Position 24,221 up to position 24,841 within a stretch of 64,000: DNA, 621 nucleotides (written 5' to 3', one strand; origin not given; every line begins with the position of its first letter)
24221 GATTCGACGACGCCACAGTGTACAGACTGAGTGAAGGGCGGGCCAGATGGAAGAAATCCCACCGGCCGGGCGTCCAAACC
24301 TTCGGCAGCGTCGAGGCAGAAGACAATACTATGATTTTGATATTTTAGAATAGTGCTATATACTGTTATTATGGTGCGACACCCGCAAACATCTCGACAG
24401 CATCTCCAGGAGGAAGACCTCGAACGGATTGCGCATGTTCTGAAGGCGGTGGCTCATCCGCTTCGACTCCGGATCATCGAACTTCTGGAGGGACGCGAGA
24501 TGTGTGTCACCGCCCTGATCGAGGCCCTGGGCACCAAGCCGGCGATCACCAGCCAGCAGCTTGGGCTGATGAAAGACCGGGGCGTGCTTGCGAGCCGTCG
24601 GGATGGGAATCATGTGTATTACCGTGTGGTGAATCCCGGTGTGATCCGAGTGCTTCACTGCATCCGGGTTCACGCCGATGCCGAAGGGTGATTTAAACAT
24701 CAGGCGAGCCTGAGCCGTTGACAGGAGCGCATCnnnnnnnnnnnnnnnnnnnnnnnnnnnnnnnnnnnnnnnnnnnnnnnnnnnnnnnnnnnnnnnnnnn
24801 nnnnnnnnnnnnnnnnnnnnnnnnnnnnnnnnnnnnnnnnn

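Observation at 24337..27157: Candidate persulfide-responsive operon: SqrR/BigR-like ArsR regulator - membrane-anchored thioredoxin - CoA-disulfide reductase-rhodanese fusion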

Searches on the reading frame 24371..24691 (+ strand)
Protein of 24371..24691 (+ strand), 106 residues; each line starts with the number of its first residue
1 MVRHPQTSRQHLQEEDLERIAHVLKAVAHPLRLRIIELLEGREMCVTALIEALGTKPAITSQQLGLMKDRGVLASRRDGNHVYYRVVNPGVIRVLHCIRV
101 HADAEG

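Call 3: search_protein_families(library=pfam, proteins=[window:24371-24691:+], max_evalue=0.01)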
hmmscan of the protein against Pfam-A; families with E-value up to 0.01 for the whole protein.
window:24371-24691:+ (106 aa): 2 families
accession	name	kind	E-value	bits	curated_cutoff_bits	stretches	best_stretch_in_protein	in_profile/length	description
PF01022.26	HTH_5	-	2.7e-07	30.8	22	1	30-72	2-44/47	Bacterial regulatory protein, arsR family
PF12840.13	HTH_20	-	1.5e-05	25.3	27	1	28-75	2-50/51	Helix-turn-helix domain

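Call 4: search_protein_families(library=ncbifam, proteins=[window:24371-24691:+], max_evalue=0.01)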
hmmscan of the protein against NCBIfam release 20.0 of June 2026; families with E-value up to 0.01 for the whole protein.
window:24371-24691:+ (106 aa): 9 families
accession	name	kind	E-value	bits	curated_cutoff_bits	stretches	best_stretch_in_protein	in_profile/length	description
NF033788.1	HTH_metalloreg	subfamily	8.6e-21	73.5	55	1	21-93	2-75/77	metalloregulator ArsR/SmtB family transcription factor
NF040642.1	sulf_sens_BigR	equivalog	1e-12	47.9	155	1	18-88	8-78/95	sulfite-sensing transcriptional repressor BigR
NF052532.1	TransRegPagRBaca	equivalog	3.9e-11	42.9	170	1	11-96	8-93/99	transcriptional repressor PagR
NF041413.1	ArsR_Rv2640c_fam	equivalog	1.8e-09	38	155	1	11-88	23-103/118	Rv2640c family ArsR-like transcriptional regulator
NF045707.1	Dbac_1936_reg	equivalog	3.2e-09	36.7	115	1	15-100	2-87/99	ArsR/SmtB-type metalloregulator TsoR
NF033789.1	repress_SdpR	subfamily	3e-08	33.5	100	1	23-86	1-64/79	autorepressor SdpR family transcription factor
NF007528.0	PRK10141.1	subfamily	2.3e-07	30.7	97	1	23-86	9-73/117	metalloregulator ArsR/SmtB family transcription factor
NF047906.1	CdPbTransRegCmtR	equivalog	2.2e-05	24.3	150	1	15-96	6-87/104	Cd(II)/Pb(II)-sensing metalloregulatory transcriptional regulator CmtR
NF053755.1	MsvR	equivalog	0.0025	17.6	220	1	24-79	7-62/236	transcriptional factor MsvR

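Call 5: search_solved_structures(query=window:24371-24691:+, max_evalue=0.001, show_alignments=5)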
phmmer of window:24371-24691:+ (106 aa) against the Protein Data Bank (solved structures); distinct sequences matched with E-value up to 0.001: 27.
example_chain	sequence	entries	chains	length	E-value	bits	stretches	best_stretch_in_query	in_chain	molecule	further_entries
6jmi_A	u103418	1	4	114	2.9e-13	52.9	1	21-98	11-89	Uncharacterized HTH-type transcriptional regulator Rv0081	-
6uvu_A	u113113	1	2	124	5.3e-13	52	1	17-96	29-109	ArsR family transcriptional regulator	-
8qkf_A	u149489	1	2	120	1.7e-11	47.2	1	15-102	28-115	ArsR family transcriptional regulator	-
13ct_A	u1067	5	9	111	7.6e-11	45.1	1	20-98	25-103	Transcriptional regulator, ArsR family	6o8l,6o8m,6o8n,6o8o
6o8k_A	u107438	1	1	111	7.9e-11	45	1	20-98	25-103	Transcriptional regulator, ArsR family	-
2kko_A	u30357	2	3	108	9.4e-11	44.8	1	17-103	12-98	POSSIBLE TRANSCRIPTIONAL REGULATORY PROTEIN (POSSIBLY ARSR-FAMILY) | Possible transcriptional regulatory arsR-family protein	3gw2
3pqj_A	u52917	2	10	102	4.3e-10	42.7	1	14-96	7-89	Biofilm growth-associated repressor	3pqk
1r1t_A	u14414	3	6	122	6.7e-10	42.1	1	10-93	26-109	Transcriptional repressor smtB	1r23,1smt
2zkz_A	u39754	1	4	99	1.6e-09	40.9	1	15-96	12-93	Transcriptional repressor pagR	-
3cuo_A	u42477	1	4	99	1.9e-09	40.6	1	16-96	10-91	Uncharacterized HTH-type transcriptional regulator ygaV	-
4omy_A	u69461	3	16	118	2.3e-09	40.3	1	13-98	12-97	NolR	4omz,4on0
1r22_A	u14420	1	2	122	1.7e-08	37.5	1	10-93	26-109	Transcriptional repressor smtB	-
2lkp_A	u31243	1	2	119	2.3e-07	33.9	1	14-98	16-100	HTH-type transcriptional regulator NmtR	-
4ggg_A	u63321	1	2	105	2.5e-06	30.6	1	12-96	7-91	Repressor protein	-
7p6f_AAA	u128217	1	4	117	3.4e-06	30.2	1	19-88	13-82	Transcriptional regulator SrnR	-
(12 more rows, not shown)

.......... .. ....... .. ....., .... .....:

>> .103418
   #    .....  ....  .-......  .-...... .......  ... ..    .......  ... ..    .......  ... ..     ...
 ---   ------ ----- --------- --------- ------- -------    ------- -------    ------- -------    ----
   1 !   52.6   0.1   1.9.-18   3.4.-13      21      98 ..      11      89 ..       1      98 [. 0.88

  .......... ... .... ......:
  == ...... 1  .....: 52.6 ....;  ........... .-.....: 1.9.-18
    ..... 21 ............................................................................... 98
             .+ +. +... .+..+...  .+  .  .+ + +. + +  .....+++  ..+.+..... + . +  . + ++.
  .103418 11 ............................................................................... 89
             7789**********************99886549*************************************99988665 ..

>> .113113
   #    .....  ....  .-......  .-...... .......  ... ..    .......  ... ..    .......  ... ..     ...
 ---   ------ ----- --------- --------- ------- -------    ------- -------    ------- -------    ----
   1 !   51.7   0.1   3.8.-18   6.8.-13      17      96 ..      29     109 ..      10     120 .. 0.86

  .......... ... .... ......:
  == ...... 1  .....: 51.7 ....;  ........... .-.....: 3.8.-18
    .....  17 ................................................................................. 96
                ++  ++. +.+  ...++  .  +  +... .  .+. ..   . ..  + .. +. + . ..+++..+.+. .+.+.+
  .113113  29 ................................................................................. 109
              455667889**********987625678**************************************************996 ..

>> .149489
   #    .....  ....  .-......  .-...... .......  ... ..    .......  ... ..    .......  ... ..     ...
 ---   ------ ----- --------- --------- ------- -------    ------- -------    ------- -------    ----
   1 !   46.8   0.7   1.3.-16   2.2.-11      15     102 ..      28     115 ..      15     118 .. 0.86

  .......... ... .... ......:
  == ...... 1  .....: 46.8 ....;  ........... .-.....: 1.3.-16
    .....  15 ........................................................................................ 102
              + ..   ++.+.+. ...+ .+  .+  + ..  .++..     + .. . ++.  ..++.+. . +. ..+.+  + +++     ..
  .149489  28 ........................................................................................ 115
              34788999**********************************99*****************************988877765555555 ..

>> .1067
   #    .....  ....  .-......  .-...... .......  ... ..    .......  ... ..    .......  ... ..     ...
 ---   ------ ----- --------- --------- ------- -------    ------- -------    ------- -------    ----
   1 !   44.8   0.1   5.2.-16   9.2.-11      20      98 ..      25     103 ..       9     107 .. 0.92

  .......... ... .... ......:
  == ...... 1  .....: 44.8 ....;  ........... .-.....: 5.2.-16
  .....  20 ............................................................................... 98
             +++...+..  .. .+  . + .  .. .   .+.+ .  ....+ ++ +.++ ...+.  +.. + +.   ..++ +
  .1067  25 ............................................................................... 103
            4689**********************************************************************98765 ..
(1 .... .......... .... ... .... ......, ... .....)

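Call 7: find_homologous_proteins(query=window:24371-24691:+, max_evalue=0.00001)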
Query window:24371-24691:+ (106 aa): 199 proteins with E <= 0.00001 among 203 candidates; the best 120 are listed.
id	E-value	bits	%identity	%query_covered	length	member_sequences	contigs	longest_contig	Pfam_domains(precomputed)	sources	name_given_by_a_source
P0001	2.9e-42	160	74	100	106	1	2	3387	PF12840.14,PF01022.27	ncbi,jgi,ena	-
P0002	5.5e-41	156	70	99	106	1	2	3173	PF12840.14,PF01022.27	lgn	-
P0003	1.8e-40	155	74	92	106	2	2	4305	PF12840.14,PF01022.27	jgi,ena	-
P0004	4.1e-40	153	74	92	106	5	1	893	PF12840.14,PF01022.27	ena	-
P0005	6.1e-40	153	66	100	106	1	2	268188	PF12840.14,PF01022.27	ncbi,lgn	-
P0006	7.4e-40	153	69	99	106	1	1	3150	PF12840.14,PF01022.27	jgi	jgi:DNA-binding transcriptional ArsR family regulator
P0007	1.2e-39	152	67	100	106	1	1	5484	PF12840.14,PF01022.27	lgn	-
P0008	1.6e-39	152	74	90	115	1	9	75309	PF12840.14,PF01022.27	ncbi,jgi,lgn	-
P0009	6.0e-39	150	73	90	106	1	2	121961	PF12840.14,PF01022.27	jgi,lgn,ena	-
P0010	1.3e-38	149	67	100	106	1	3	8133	PF01022.27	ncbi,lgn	-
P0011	1.9e-38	148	73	90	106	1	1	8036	PF01022.27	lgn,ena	-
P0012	6.4e-38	146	73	89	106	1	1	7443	PF12840.14,PF01022.27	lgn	-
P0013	1.2e-37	146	73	90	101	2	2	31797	PF12840.14,PF01022.27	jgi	-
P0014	1.8e-37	145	72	88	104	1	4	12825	PF12840.14,PF01022.27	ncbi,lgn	-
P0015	3.0e-37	144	77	82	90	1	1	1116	PF12840.14,PF01022.27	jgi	jgi:ArsR family transcriptional regulator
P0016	7.7e-37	143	79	81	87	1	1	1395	PF12840.14,PF01022.27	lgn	-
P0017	9.1e-37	143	74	84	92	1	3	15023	PF12840.14,PF01022.27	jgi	-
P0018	1.3e-36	142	77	82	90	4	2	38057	PF12840.14,PF01022.27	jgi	-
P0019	4.5e-36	141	74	85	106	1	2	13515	PF01022.27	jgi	jgi:DNA-binding transcriptional ArsR family regulator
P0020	5.7e-36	140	69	93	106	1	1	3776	PF12840.14,PF01022.27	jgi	-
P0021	2.4e-35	138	66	97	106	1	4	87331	PF12840.14,PF01022.27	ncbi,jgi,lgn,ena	-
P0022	3.5e-35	138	75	82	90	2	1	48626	PF12840.14,PF01022.27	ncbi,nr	ncbi:MAG: winged helix-turn-helix transcriptional regulator [Phycisphaerae bacterium]|nr:winged heli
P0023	1.2e-34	136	65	93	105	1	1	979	PF01022.27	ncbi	-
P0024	1.3e-34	136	78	78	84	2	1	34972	PF12840.14,PF01022.27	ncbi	-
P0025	1.7e-34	136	68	91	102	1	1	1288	PF01022.27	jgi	jgi:ArsR family transcriptional regulator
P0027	2.9e-32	128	64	90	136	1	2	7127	PF12840.14,PF01022.27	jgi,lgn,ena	-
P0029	9.3e-31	123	64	87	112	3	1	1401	PF12840.14,PF01022.27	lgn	-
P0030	9.3e-31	123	68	79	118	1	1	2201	PF12840.14,PF01022.27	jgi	jgi:ArsR family transcriptional regulator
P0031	1.0e-30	123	60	92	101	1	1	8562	PF01022.27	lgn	-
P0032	1.3e-30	123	66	83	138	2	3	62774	PF12840.14,PF01022.27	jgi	-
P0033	1.6e-30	123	67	80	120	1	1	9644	PF12840.14,PF01022.27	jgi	-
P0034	1.7e-30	123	63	82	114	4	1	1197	PF12840.14,PF01022.27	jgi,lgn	-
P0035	1.7e-30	123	68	79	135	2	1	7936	PF12840.14,PF01022.27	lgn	-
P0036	1.9e-30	122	68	79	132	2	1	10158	PF12840.14,PF01022.27,PF12802.14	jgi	jgi:ArsR family transcriptional regulator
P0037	2.4e-30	122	64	87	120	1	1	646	PF12840.14,PF01022.27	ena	-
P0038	2.8e-30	122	61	92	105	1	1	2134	PF12840.14,PF01022.27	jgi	-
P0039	3.0e-30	122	67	79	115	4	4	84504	PF12840.14,PF01022.27,PF08100.19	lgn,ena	-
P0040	4.1e-30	121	67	82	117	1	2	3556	PF12840.14,PF01022.27,PF08100.19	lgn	-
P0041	5.7e-30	121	60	89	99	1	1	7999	PF01022.27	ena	-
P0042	6.2e-30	121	61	93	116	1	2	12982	PF01022.27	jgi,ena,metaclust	metaclust:\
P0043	9.3e-30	120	64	90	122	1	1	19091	PF12840.14,PF01022.27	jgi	-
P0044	9.8e-30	120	61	92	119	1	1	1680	PF12840.14,PF01022.27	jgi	-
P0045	1.5e-29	120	69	78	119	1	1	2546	PF12840.14,PF01022.27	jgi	jgi:ArsR family transcriptional regulator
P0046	1.9e-29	119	62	86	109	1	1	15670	PF12840.14,PF01022.27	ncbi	ncbi:MAG: ArsR/SmtB family transcription factor [Phycisphaerae bacterium]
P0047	2.1e-29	119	67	79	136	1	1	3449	PF12840.14,PF01022.27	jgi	jgi:ArsR family transcriptional regulator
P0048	2.8e-29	119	60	90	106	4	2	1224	PF01022.27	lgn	-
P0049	2.9e-29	119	64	85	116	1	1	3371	PF01022.27,PF08100.19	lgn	-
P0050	2.9e-29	119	56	98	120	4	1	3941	PF12840.14,PF01022.27,PF12802.14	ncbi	-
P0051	4.0e-29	118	59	94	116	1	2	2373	PF12840.14,PF01022.27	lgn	-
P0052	4.6e-29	118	59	92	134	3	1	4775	PF12840.14,PF01022.27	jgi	-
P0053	5.4e-29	118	60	92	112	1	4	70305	PF01022.27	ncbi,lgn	-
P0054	1.2e-28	117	68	79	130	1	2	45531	PF12840.14,PF01022.27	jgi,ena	-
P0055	1.6e-28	116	66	83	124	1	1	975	PF01022.27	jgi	jgi:DNA-binding transcriptional ArsR family regulator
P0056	2.2e-28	116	69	80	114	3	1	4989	PF12840.14,PF01022.27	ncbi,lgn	-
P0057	2.7e-28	116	60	92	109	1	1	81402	PF12840.14,PF01022.27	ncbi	ncbi:MAG: ArsR/SmtB family transcription factor [Phycisphaerae bacterium]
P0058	2.9e-28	115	70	79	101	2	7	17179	PF01022.27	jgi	jgi:DNA-binding transcriptional ArsR family regulator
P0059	3.0e-28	115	60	86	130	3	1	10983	PF12840.14,PF01022.27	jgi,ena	-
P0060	3.2e-28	115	62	86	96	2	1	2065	PF01022.27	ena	-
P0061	3.2e-28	115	63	92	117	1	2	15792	PF12840.14,PF01022.27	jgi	-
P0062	4.0e-28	115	59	90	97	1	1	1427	PF01022.27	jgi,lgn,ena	-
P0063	4.5e-28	115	70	76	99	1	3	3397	PF12840.14,PF01022.27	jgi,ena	jgi:DNA-binding transcriptional ArsR family regulator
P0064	4.5e-28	115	70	76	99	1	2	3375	PF12840.14,PF01022.27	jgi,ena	jgi:DNA-binding transcriptional ArsR family regulator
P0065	5.3e-28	115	66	81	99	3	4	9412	PF12840.14,PF01022.27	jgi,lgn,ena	jgi:DNA-binding transcriptional ArsR family regulator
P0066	7.1e-28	114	65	79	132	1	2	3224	PF12840.14,PF01022.27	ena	-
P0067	7.6e-28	114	58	90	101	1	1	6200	PF01022.27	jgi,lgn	jgi:ArsR family transcriptional regulator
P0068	7.8e-28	114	65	80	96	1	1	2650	PF01022.27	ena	-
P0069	7.8e-28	114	62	86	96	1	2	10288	PF01022.27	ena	-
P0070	9.2e-28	114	72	72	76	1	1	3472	PF12840.14,PF01022.27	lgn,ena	-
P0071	9.4e-28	114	68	84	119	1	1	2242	PF01022.27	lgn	-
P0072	1.0e-27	114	65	81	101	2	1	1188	PF12840.14,PF01022.27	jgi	jgi:ArsR family transcriptional regulator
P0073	1.1e-27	114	62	86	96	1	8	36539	PF01022.27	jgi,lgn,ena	-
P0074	1.2e-27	113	61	88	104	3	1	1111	PF12840.14,PF01022.27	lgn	-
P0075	1.3e-27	113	64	80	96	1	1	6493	PF01022.27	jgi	jgi:DNA-binding transcriptional ArsR family regulator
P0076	1.3e-27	113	64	80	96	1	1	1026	PF01022.27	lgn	-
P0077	1.6e-27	113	64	79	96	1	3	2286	PF01022.27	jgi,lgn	jgi:DNA-binding transcriptional ArsR family regulator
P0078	1.6e-27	113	66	80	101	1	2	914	PF12840.14,PF01022.27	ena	-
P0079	1.7e-27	113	63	79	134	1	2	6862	PF12840.14,PF01022.27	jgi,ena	-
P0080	2.1e-27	113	67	82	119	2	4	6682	PF12840.14,PF01022.27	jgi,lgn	jgi:DNA-binding transcriptional ArsR family regulator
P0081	2.8e-27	112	66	81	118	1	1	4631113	PF01022.27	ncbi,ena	-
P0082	2.8e-27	112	56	92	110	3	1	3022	PF12840.14,PF01022.27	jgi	-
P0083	3.6e-27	112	67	80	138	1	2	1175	PF12840.14,PF01022.27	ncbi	-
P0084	3.7e-27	112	66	82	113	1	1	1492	PF01022.27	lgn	-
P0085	4.1e-27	112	65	81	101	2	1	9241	PF12840.14,PF01022.27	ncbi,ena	-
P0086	5.2e-27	111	64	85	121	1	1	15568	PF12840.14,PF01022.27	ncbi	-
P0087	5.8e-27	111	62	80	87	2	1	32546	PF12840.14,PF01022.27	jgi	jgi:ArsR family transcriptional regulator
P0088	5.8e-27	111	57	92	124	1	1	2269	PF12840.14,PF01022.27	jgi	jgi:ArsR family transcriptional regulator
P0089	5.9e-27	111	67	81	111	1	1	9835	PF12840.14,PF01022.27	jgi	-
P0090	6.2e-27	111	59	86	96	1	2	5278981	PF12840.14,PF01022.27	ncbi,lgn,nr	ncbi:MAG: winged helix-turn-helix transcriptional regulator [Phycisphaerales bacterium]|nr:MAG: wing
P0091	6.7e-27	111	64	81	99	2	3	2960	PF12840.14,PF01022.27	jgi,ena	-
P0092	7.6e-27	111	53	90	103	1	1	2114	PF12840.14,PF01022.27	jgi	jgi:ArsR family transcriptional regulator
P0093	9.4e-27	111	65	80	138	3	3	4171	PF12840.14,PF01022.27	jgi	jgi:DNA-binding transcriptional ArsR family regulator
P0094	1.0e-26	110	66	80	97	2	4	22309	PF12840.14,PF01022.27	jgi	-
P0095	1.2e-26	110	65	79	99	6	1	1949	PF12840.14,PF01022.27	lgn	-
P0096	1.4e-26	110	63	84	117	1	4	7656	PF12840.14,PF01022.27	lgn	-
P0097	2.0e-26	110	65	79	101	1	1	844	PF12840.14,PF01022.27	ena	-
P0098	2.0e-26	110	66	78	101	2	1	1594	PF12840.14,PF01022.27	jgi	-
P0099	2.2e-26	109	64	83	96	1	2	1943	PF01022.27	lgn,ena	-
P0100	2.3e-26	109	66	80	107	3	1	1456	PF12840.14,PF01022.27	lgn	-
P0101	2.5e-26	109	64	81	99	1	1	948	PF12840.14,PF01022.27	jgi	jgi:DNA-binding transcriptional ArsR family regulator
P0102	2.6e-26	109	60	86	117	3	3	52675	PF01022.27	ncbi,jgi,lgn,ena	-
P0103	2.8e-26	109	63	76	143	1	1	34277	PF01022.27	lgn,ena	-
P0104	3.8e-26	109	66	80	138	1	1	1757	PF12840.14,PF01022.27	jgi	jgi:ArsR family transcriptional regulator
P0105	3.9e-26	109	66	82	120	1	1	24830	PF12840.14,PF01022.27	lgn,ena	-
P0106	4.1e-26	109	65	79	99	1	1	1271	PF12840.14,PF01022.27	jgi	jgi:ArsR family transcriptional regulator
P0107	4.1e-26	109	62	81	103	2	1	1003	PF12840.14,PF01022.27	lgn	-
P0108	4.8e-26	108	64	80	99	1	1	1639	PF01022.27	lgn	-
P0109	5.4e-26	108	61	78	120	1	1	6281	PF12840.14,PF01022.27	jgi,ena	-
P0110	6.9e-26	108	64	79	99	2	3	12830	PF12840.14,PF01022.27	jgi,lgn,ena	-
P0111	7.5e-26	108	64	81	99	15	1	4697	PF12840.14,PF01022.27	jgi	jgi:ArsR family transcriptional regulator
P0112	7.5e-26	108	58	92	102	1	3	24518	PF12840.14,PF01022.27,PF12802.14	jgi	-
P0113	8.4e-26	108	67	76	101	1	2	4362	PF12840.14,PF01022.27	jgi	jgi:ArsR family transcriptional regulator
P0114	1.1e-25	107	65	78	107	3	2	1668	PF12840.14,PF01022.27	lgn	-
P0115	1.2e-25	107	63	82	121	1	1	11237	PF12840.14,PF01022.27,PF08100.19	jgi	jgi:DNA-binding transcriptional ArsR family regulator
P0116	1.3e-25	107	63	78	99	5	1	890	PF12840.14,PF01022.27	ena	-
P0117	1.7e-25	107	64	80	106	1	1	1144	PF12840.14,PF01022.27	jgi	jgi:ArsR family transcriptional regulator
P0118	1.8e-25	107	58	86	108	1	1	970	PF12840.14,PF01022.27,PF12802.14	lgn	-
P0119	1.9e-25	106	64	80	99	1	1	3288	PF12840.14,PF01022.27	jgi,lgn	jgi:DNA-binding transcriptional ArsR family regulator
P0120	2.8e-25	106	62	80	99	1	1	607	PF12840.14,PF01022.27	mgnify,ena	mgnify:CR=1 FL=1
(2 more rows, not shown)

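Call 10: find_encoding_contigs(protein=P0005, flank=6000, max_places=2)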
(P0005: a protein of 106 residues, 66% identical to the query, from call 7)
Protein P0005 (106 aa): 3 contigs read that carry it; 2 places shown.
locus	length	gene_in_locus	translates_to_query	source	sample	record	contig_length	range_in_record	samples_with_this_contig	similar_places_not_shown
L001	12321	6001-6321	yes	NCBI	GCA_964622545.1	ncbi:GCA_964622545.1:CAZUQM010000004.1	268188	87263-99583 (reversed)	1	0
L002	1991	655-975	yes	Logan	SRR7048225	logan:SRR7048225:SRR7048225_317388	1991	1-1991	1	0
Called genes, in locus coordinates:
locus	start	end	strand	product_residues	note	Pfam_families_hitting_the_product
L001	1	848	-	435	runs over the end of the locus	PF09861:Lar_N, PF21113:LarA_C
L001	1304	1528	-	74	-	PF04255:DUF433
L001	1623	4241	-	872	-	PF17389:Bac_rhamnosid6H, PF17390:Bac_rhamnosid_C (faint)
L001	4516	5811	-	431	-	PF01041:DegT_DnrJ_EryC1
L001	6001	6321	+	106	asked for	PF12840:HTH_20 (weak), PF01022:HTH_5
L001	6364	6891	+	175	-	PF19628:DUF6132 (weak), PF00085:Thioredoxin, PF13098:Thioredoxin_2, PF13905:Thioredoxin_8 (faint)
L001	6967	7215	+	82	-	-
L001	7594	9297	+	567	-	PF01266:DAO (faint), PF03486:HI0933_like (faint), PF07992:Pyr_redox_2, PF13450:NAD_binding_8 (faint), PF13738:Pyr_redox_3, PF00070:Pyr_redox, PF02852:Pyr_redox_dim, PF00581:Rhodanese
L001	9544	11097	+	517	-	PF00479:G6PD_N, PF02781:G6PD_C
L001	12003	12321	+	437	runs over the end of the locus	PF01408:GFO_IDH_MocA, PF19051:GFO_IDH_MocA_C2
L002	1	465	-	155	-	?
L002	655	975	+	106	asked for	PF12840:HTH_20 (weak), PF01022:HTH_5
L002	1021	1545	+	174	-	PF19628:DUF6132 (weak), PF00085:Thioredoxin, PF13098:Thioredoxin_2, PF13905:Thioredoxin_8 (faint)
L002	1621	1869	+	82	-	-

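Call 11: find_encoding_contigs(protein=P0009, flank=6000, max_places=2)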
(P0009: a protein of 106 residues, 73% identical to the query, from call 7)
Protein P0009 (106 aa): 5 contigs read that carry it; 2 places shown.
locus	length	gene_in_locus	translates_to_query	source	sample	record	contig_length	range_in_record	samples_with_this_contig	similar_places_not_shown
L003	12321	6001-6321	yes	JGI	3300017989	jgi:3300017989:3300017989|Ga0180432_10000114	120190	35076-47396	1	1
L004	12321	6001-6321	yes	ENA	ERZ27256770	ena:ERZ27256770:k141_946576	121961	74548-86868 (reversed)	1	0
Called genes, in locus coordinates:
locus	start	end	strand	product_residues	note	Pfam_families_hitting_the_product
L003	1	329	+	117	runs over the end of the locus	PF21531:Rv2175c_wHTH (faint), PF12728:HTH_17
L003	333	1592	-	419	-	-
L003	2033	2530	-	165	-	PF00293:NUDIX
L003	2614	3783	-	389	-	PF01053:Cys_Met_Meta_PP, PF00155:Aminotran_1_2, PF00266:Aminotran_5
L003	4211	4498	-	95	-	PF02629:CoA_binding, PF13380:CoA_binding_2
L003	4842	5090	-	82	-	-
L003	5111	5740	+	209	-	-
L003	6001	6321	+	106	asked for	PF12840:HTH_20 (weak), PF01022:HTH_5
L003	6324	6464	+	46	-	-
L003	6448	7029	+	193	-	PF01257:2Fe-2S_thioredx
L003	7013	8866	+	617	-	PF01257:2Fe-2S_thioredx, PF01512:Complex1_51K, PF10589:NADH_4Fe-4S, PF00037:Fer4, PF12838:Fer4_7, PF13237:Fer4_10, PF14697:Fer4_21, PF00037:Fer4, +3 more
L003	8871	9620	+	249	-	PF13510:Fer2_4, PF13484:Fer4_16 (faint), PF13187:Fer4_9 (faint), PF14697:Fer4_21, PF12838:Fer4_7, PF12797:Fer4_2 (weak), PF12837:Fer4_6 (weak), PF00037:Fer4, +2 more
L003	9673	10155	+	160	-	PF12838:Fer4_7 (weak), PF13237:Fer4_10 (weak), PF13247:Fer4_11, PF12838:Fer4_7, PF13187:Fer4_9 (weak), PF25160:LdpA_Fe-S-bd, PF12837:Fer4_6, PF00037:Fer4, +4 more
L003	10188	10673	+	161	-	-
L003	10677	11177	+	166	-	-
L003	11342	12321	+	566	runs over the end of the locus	PF03486:HI0933_like (faint), PF07992:Pyr_redox_2, PF13738:Pyr_redox_3 (faint), PF00070:Pyr_redox, PF02852:Pyr_redox_dim, PF00581:Rhodanese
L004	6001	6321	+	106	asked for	PF12840:HTH_20 (weak), PF01022:HTH_5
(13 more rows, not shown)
